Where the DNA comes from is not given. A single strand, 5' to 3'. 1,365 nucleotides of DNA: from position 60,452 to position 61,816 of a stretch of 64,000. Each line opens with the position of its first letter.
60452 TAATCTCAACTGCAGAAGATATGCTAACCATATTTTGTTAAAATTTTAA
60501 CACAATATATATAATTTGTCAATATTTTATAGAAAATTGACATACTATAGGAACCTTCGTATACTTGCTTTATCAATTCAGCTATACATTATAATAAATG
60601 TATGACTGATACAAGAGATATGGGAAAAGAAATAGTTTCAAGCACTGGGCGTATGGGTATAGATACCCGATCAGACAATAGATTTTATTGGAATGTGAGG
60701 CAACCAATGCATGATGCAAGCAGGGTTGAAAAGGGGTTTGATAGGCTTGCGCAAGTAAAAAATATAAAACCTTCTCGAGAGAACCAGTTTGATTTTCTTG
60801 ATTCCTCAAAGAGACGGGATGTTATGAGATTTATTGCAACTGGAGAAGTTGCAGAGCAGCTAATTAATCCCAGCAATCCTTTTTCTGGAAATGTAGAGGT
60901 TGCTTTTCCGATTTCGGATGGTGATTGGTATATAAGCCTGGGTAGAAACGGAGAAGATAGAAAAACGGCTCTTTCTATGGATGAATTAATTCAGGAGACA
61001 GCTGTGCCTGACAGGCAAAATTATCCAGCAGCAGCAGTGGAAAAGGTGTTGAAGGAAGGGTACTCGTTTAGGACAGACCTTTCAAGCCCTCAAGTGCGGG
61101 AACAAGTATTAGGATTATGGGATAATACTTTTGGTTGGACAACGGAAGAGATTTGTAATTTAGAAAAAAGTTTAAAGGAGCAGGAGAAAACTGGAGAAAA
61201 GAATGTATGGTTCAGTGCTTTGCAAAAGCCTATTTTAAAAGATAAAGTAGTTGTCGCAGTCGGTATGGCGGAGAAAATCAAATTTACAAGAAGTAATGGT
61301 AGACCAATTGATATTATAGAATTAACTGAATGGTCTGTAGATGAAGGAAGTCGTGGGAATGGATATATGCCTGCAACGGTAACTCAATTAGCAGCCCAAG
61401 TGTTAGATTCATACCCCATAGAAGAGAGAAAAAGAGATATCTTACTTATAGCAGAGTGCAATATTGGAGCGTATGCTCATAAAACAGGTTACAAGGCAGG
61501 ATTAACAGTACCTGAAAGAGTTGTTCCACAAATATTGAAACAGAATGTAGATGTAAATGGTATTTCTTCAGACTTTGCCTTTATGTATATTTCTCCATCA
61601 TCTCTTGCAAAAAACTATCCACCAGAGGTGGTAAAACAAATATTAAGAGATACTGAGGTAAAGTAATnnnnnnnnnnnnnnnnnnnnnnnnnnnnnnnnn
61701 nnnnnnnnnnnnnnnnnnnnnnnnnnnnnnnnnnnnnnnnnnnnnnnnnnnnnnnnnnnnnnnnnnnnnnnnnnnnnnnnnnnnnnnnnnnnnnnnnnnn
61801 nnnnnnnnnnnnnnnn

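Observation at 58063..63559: AcuA/AcuC-like acetylation switch next to an AMP-forming acyl-CoA synthetase, co-operonic with a fused PPAT-DPCK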

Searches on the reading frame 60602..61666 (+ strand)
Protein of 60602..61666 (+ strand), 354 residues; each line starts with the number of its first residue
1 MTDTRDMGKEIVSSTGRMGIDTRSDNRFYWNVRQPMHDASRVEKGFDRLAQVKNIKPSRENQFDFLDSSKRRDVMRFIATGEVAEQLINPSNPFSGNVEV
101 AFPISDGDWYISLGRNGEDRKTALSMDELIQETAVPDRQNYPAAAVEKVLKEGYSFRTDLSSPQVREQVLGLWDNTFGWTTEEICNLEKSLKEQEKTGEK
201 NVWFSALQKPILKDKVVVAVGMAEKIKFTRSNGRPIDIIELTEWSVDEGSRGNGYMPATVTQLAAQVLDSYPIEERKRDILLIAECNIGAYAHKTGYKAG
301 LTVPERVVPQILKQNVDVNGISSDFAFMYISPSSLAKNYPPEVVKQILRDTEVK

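Call 3: search_protein_families(library=pfam, proteins=[window:60602-61666:+], max_evalue=0.1)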
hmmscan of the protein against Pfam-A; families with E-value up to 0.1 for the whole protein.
window:60602-61666:+ (354 aa): 0 families

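Call 4: search_protein_families(library=ncbifam, proteins=[window:60602-61666:+], max_evalue=0.1)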
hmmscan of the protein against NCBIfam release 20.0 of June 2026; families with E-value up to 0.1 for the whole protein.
window:60602-61666:+ (354 aa): 0 families

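Call 5: find_homologous_proteins(query=window:60602-61666:+)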
Query window:60602-61666:+ (354 aa): 7 proteins with E <= 0.001 among 2051 candidates.
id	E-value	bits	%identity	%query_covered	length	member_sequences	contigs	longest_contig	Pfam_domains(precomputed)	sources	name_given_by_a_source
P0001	9.7e-235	796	100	100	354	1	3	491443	-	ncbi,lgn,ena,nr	ncbi:MAG TPA: hypothetical protein PKA38_01870 [Candidatus Levybacteria bacterium]|nr:hypothetical p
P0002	9.8e-165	566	70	100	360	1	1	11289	-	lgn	-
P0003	1.8e-160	552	68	99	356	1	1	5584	-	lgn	-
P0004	1.2e-149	516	66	100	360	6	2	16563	-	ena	-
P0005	4.9e-58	215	36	96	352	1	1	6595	PF13527.14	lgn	-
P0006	2.4e-43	167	43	63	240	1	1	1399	-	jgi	jgi:hypothetical protein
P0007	2.0e-34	137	30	98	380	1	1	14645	-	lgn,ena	-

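Call 6: search_solved_structures(query=window:60602-61666:+, max_evalue=10, show_alignments=2)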
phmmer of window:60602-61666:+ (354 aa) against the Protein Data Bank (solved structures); distinct sequences matched with E-value up to 10: 1.
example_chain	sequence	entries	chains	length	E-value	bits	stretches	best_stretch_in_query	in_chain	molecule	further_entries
3egl_A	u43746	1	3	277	1.2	11.5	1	71-148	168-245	DegV family protein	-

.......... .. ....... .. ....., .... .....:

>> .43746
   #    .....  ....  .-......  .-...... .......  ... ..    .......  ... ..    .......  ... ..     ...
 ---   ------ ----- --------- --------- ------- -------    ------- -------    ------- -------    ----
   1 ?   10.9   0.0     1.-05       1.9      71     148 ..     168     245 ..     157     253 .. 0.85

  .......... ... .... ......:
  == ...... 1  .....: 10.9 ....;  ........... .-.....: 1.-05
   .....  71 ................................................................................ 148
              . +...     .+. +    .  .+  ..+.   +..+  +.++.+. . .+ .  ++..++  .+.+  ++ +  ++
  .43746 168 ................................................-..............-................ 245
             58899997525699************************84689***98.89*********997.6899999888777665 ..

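Call 7: search_protein_families(library=pfam, proteins=[window:60602-61666:+], max_evalue=10)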
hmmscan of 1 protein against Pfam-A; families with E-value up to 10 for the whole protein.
window:60602-61666:+ (354 aa): 1 family
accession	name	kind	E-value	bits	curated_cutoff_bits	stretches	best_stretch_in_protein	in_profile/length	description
PF13527.13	Acetyltransf_9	-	0.16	12.4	25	1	167-271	11-101/127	Acetyltransferase (GNAT) domain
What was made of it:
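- On GNAT superfamily (X): The query scores 12.4 bits against a cut-off of 25 for PF13527 (call 7).
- Checked: The GNAT nature of X could not be shown by Pfam on the query alone (Acetyltransf_9 E=0.16, call 7).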

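Call 12: search_solved_structures(query=A1, max_evalue=10, show_alignments=3)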
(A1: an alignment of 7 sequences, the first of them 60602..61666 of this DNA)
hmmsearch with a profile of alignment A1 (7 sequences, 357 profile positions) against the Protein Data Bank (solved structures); distinct sequences matched with E-value up to 10: 1.
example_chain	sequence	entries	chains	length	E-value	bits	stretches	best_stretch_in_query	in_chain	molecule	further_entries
2cpm_A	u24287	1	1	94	0.57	12.6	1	14-75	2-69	Sperm-associated antigen 7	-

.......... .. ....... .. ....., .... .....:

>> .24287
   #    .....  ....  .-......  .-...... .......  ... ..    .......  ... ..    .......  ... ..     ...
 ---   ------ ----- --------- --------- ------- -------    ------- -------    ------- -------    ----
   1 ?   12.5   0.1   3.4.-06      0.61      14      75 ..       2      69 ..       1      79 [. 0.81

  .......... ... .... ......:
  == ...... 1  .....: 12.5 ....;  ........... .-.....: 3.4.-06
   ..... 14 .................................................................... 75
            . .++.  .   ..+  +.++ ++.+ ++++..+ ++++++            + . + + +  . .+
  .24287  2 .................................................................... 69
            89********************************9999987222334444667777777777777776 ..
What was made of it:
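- On AcuA family: No AcuA hit in PDB sequence searches (calls 6, 12).
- Tried and rejected: Direct sequence searches of X and of its 7-sequence profile against PDB sequences gave only chance hits (calls 6, 12).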

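Call 13: find_encoding_contigs(protein=P0002, flank=6000, max_places=3)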
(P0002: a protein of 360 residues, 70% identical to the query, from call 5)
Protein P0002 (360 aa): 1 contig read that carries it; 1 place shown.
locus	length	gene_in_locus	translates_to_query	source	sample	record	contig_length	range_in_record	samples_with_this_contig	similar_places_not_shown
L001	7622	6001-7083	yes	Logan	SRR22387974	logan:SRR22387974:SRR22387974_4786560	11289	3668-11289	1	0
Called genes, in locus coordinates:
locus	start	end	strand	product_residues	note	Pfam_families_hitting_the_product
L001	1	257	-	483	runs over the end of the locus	PF12229:PG_binding_4, PF04294:VanW, PF07501:G5 (weak)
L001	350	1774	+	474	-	PF01547:SBP_bac_1, PF13416:SBP_bac_8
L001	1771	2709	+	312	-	-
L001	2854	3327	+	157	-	PF03449:GreA_GreB_N, PF01272:GreA_GreB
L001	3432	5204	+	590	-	PF00501:AMP-binding, PF13193:AMP-binding_C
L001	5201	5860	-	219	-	-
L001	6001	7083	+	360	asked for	-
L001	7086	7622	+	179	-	?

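Call 14: find_encoding_contigs(protein=P0004, flank=6000, max_places=3)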
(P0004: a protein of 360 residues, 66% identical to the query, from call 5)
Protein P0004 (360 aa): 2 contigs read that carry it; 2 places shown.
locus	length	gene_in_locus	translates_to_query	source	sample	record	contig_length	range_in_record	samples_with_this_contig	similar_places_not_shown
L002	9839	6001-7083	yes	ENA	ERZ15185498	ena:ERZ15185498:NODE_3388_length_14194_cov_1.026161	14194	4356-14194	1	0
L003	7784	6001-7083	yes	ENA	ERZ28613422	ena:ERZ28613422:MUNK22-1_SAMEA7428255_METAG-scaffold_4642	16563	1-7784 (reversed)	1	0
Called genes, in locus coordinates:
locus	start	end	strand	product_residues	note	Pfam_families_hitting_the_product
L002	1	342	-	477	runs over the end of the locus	PF12229:PG_binding_4, PF04294:VanW, PF07501:G5 (weak)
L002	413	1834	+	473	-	PF01547:SBP_bac_1, PF13416:SBP_bac_8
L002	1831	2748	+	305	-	-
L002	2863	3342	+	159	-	PF03449:GreA_GreB_N, PF01272:GreA_GreB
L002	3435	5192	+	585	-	PF00501:AMP-binding, PF13193:AMP-binding_C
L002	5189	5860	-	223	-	-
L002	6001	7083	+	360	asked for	-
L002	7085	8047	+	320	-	PF00850:Hist_deacetyl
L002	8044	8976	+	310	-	PF01467:CTP_transf_like, PF04019:DUF359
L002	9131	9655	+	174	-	-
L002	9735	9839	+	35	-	?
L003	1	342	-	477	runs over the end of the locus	PF12229:PG_binding_4, PF04294:VanW, PF07501:G5 (weak)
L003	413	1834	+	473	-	PF01547:SBP_bac_1, PF13416:SBP_bac_8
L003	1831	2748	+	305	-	-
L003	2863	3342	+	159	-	PF03449:GreA_GreB_N, PF01272:GreA_GreB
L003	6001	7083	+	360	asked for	-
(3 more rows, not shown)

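Call 15: find_encoding_contigs(protein=P0005, flank=6000, max_places=3)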
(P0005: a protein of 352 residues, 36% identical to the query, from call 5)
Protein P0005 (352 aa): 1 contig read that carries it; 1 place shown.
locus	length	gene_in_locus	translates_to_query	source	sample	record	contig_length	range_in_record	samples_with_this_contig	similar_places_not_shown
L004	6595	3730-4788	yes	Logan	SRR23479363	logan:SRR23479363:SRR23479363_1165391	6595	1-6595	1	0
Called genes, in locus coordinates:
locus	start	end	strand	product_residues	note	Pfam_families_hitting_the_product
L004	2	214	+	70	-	?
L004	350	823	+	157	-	PF03449:GreA_GreB_N, PF01272:GreA_GreB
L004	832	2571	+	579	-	PF00501:AMP-binding, PF13193:AMP-binding_C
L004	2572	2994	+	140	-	PF13380:CoA_binding_2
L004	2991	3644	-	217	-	-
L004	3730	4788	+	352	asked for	PF13527:Acetyltransf_9 (weak)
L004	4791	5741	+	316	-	PF00850:Hist_deacetyl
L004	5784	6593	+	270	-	?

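Call 16: find_encoding_contigs(protein=P0007, flank=6000, max_places=3)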
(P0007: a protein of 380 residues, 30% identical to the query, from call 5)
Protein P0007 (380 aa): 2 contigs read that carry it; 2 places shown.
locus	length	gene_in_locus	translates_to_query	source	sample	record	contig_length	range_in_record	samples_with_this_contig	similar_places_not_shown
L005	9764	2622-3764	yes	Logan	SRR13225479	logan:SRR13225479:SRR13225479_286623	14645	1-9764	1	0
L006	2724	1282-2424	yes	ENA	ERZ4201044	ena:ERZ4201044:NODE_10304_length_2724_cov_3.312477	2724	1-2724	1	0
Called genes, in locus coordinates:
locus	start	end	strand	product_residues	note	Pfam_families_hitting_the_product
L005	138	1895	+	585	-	PF00501:AMP-binding, PF13193:AMP-binding_C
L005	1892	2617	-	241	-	PF13840:ACT_7 (faint), PF22468:ACT_9 (weak)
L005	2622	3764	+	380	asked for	-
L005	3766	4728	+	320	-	PF00850:Hist_deacetyl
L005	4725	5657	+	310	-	PF01467:CTP_transf_like, PF04019:DUF359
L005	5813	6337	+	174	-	-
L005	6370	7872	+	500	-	PF01921:tRNA-synt_1f, PF09334:tRNA-synt_1g (faint)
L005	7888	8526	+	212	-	-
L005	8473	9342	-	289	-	PF10672:Methyltrans_SAM (weak), PF03602:Cons_hypoth95 (weak)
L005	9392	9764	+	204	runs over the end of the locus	PF01725:Ham1p_like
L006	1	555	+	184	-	?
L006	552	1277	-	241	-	PF13840:ACT_7 (faint), PF22468:ACT_9 (weak)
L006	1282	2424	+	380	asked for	-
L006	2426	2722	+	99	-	?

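Call 17: predict_structure(alignment_id=A1)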
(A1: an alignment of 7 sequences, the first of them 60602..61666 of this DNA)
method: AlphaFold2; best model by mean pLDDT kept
length: 354 residues; sequences in the alignment: 7
mean_pLDDT: 76.3   pTM: 0.80
mean pLDDT of the five models: 76.3, 73.4, 68.8, 68.4, 66.8
residues with pLDDT >= 90: 80; 70-90: 167; 50-70: 73; < 50: 34
segments of 3 or more residues with pLDDT < 50: 1-9, 11-20, 310-319
pLDDT, mean of each block of 10 residues (from residue 1): 40 47 63 90 86 63 64 84 90 82 84 67 63 66 88 92 93 80 87 85 92 87 89 88 78 77 91 67 74 77 62 45 66 76 91 66
secondary structure, 60 per line:
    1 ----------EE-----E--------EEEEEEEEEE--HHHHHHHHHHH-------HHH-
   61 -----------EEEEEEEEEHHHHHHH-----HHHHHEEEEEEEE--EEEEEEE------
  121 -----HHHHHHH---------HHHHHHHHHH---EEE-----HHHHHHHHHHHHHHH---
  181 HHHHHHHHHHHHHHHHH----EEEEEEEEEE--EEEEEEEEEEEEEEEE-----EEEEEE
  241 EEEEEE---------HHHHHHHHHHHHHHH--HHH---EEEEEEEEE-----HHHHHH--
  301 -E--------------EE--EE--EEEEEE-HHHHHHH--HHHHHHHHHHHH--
elements in order: E27-36 H39-49 E72-80 H81-87 H93-97 E98-105 E108-114 H126-132 H142-151 E155-157 H163-177 H181-197 E202-211 E214-229 E235-246 H256-270 E279-287 H293-298 E325-330 H332-338 H341-352
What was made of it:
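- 61052..61666 (+): X, GNAT acetyltransferase domain (residues ~150-354). The RGNGYM loop (residues 251-256, nt 61352-61369) lies between strand 4 and helix 3. Conserved E240, T242, E243, W244, E285, N287. AF2 model pTM 0.80 (call 17).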

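Call 18: search_protein_representatives(alignment_id=A1)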
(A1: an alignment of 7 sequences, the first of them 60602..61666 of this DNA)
Query: 7 sequences, 357 profile positions. Proteins with E-value up to 0.001 (for the whole library): 260; up to 1e-10: 201; up to 1e-30: 140. The best 150 are listed.
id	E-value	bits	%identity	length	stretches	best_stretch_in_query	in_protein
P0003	2.1e-176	602.9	-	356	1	1-355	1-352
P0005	1.1e-147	508.5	-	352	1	8-357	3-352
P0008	7.6e-115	400.4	-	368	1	1-355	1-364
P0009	4.2e-109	381.5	-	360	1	9-352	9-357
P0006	2.8e-99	349.2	-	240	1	124-350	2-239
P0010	2.2e-94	333.1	-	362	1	1-353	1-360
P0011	3.5e-80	286.4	-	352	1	7-354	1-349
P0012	1.3e-77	277.9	-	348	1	7-350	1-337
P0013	1.1e-76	274.8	-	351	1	4-353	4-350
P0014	3.0e-76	273.4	-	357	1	9-353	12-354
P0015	1.2e-74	268.2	-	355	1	3-349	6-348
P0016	2.4e-73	263.9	-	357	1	7-350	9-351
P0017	2.5e-73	263.8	-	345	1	8-352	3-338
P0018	6.6e-73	262.5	-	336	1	7-351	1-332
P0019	9.7e-72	258.6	-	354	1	9-354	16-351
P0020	2.0e-70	254.3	-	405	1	6-353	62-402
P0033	1.7e-64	234.8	-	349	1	1-352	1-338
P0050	5.6e-58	213.3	-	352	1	10-354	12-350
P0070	1.1e-50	189.3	-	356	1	12-351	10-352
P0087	1.2e-47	179.4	-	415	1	100-352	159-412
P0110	7.0e-42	160.4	-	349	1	9-355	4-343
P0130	4.6e-36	141.3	-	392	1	10-354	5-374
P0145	2.8e-30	122.2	-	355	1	7-354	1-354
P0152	2.1e-28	116.1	-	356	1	10-350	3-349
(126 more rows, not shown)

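Call 23: search_protein_families(library=pfam, alignment_id=A2, max_evalue=0.01)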
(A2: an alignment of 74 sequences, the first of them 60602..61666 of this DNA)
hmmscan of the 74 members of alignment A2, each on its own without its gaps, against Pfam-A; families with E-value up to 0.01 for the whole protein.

A. member 1, window:60602-61666:+ (354 aa): 0 families

B. families by the number of members that match (of 74 scanned): 4 families
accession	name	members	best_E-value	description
PF13527.13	Acetyltransf_9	18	5.4e-09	Acetyltransferase (GNAT) domain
PF00583.31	Acetyltransf_1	2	0.0029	Acetyltransferase (GNAT) family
PF13302.13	Acetyltransf_3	1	0.0078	Acetyltransferase (GNAT) domain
PF11294.13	DUF3095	1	0.0082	Protein of unknown function (DUF3095)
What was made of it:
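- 61052..61666 (+): 18 of 74 members hit PF13527 (call 23).
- On GNAT superfamily (X): 18 of 74 relatives reach E<0.01, best 5.4e-9 (call 23).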

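Call 25: find_homologous_proteins(query=A2, max_evalue=0.00001)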
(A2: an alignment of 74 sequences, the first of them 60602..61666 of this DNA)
Query A2 (74 sequences) (354 aa, profile of the alignment): 10 proteins with E <= 0.00001 among 7495 candidates.
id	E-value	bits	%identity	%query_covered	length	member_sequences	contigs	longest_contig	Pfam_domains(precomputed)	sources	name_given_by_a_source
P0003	5.2e-101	356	68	99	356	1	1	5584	-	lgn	-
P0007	1.2e-100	355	30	98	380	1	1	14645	-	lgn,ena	-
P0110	2.0e-98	348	24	96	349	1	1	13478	-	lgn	-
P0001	4.0e-98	347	100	100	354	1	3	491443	-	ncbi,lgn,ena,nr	ncbi:MAG TPA: hypothetical protein PKA38_01870 [Candidatus Levybacteria bacterium]|nr:hypothetical p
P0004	7.7e-95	336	66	100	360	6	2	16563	-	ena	-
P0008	9.0e-95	336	49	99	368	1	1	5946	-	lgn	-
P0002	2.3e-94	334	70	100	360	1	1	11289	-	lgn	-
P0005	2.3e-89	318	36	96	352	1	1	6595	PF13527.14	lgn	-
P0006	2.3e-69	252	43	63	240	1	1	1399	-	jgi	jgi:hypothetical protein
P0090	1.3e-36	144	43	49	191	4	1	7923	-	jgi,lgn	jgi:hypothetical protein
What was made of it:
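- Tried and rejected: A word-indexed homologue search with the wide profile added only 3 proteins (call 25), so distant contexts had to come from contig scans and from HDAC-first sampling.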

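Call 29: find_related_loci(query=A1, collection=genome_contigs, flank=8000)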
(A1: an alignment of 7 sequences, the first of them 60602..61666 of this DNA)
Query A1 (354 aa) in genome_contigs; peptide patterns used: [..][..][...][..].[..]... (x = any residue, [..] = any of these).
72 stretches matched a pattern; 9 encode a relative of the query (tblastn E <= 1e-3); 9 distinct loci.
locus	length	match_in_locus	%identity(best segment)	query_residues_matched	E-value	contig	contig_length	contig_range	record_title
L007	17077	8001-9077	66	1-353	3e-159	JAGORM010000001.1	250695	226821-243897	MAG: Candidatus Levyibacteriota bacterium isolate Gw_Eff_bin_269 Gw_Eff_31_length_250695_cov_12.342542, whole genome sho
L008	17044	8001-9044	33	1-348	8e-47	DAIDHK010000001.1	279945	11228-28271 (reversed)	MAG TPA_asm: Candidatus Levyibacteriota bacterium isolate clean343 NODE_1_length_279945_cov_11.784799, whole genome shot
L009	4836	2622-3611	31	11-341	4e-45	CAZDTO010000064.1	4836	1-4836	MAG TPA_asm: uncultured Gammaproteobacteria bacterium isolate binchicken_co38_474 genome assembly, contig: NODE_36755_le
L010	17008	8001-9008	32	11-347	7e-44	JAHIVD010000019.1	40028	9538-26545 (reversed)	MAG: Patescibacteria group bacterium isolate MM_PC_MetaG.mb.55 MM_PC_MetaG.mb.55_k141_522579, whole genome shotgun seque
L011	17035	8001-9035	30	7-349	1e-40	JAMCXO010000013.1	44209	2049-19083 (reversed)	MAG: Patescibacteria group bacterium isolate FK_Sedi_B_Bin.407 NODE_2241_length_44209_cov_6.45533, whole genome shotgun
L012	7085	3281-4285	29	11-349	6e-39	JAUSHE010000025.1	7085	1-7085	MAG: Candidatus Daviesbacteria bacterium isolate E14_metabat.bin.170_sub E14_k141_768764, whole genome shotgun sequence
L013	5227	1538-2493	33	7-347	1e-41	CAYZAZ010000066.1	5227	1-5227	MAG TPA_asm: uncultured Gammaproteobacteria bacterium isolate SRP050083_co7_250 genome assembly, contig: NODE_19011_leng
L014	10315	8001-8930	30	11-334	3e-33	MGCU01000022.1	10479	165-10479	MAG: Candidatus Saccharibacteria bacterium RIFCSPHIGHO2_12_FULL_47_16b rifcsphigho2_12_scaffold_51073, whole genome shot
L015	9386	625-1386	33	100-348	9e-29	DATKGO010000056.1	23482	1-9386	MAG TPA_asm: Patescibacteria group bacterium isolate SMAG_U14553 k141_86886, whole genome shotgun sequence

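Call 32: search_protein_families(library=pfam, proteins=[L010:5380-6030:+, L010:6014-7486:+, L010:10156-11142:+, L010:11765-12805:+, L012:5436-6428:+, L013:3543-5012:+, L008:6310-7182:-, L008:10023-11462:-, L011:6599-7609:+, L009:1385-2338:-], max_evalue=0.001)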
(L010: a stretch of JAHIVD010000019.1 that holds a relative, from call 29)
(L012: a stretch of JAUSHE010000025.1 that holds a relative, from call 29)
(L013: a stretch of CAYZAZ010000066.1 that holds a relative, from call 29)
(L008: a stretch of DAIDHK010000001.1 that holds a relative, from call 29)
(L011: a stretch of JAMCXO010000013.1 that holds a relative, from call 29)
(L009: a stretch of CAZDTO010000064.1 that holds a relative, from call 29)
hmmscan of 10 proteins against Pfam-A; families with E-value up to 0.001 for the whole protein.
L010:5380-6030:+ (216 aa): 0 families

L010:6014-7486:+ (490 aa): 3 families
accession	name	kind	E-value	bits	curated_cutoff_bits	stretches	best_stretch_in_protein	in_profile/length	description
PF00152.25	tRNA-synt_2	-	1.3e-80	271.2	25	1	145-481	2-307/308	tRNA synthetases class II (D, K and N)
PF01336.31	tRNA_anti-codon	-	1.3e-11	44.7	27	1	54-130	1-74/75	OB-fold nucleic acid binding domain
PF01409.25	tRNA-synt_2d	-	1.5e-06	28.3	19.8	0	238-264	105-131/246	tRNA synthetases class II core domain (F)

L010:10156-11142:+ (328 aa): 1 family
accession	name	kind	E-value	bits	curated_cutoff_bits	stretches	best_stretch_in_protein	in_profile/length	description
PF00696.33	AA_kinase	-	4.4e-46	158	24.9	1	26-310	2-234/234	Amino acid kinase family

L010:11765-12805:+ (346 aa): 1 family
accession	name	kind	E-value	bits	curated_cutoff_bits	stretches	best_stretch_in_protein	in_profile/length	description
PF00579.31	tRNA-synt_1b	-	8.3e-78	262.1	21.1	1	14-298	3-291/292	tRNA synthetases class I (W and Y)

L012:5436-6428:+ (330 aa): 1 family
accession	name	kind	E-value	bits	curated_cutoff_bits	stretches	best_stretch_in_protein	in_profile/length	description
PF00696.33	AA_kinase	-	2.4e-48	165.4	24.9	1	30-314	2-234/234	Amino acid kinase family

L013:3543-5012:+ (489 aa): 3 families
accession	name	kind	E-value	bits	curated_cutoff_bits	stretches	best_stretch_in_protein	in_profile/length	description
PF00152.25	tRNA-synt_2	-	1e-84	284.7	25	1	141-483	2-307/308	tRNA synthetases class II (D, K and N)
PF01336.31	tRNA_anti-codon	-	2.5e-15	56.6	27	1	47-124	1-75/75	OB-fold nucleic acid binding domain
PF01409.25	tRNA-synt_2d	-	0.00013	22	19.8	0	232-297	104-168/246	tRNA synthetases class II core domain (F)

L008:6310-7182:- (290 aa): 0 families

L008:10023-11462:- (479 aa): 1 family
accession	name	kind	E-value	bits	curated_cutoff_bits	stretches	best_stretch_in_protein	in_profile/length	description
PF07690.21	MFS_1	-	8.1e-55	186.6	33.4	1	16-409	2-346/347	Major Facilitator Superfamily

L011:6599-7609:+ (336 aa): 2 families
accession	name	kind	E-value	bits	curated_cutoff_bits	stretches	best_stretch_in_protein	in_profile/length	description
PF00962.28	A_deaminase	-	1e-55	189.6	27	1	8-330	3-318/330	Adenosine deaminase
PF01979.26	Amidohydro_1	-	9.4e-06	25.5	25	1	122-218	67-170/345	Amidohydrolase family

L009:1385-2338:- (317 aa): 2 families
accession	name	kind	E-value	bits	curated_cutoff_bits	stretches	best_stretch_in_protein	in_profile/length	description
PF20803.2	PaaX_M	-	4.1e-21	75.3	24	1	152-225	2-75/83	PaaX protein central Cas2-like domain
PF09827.14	CRISPR_Cas2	-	0.00013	22.5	23.8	1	158-194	2-35/74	CRISPR associated protein Cas2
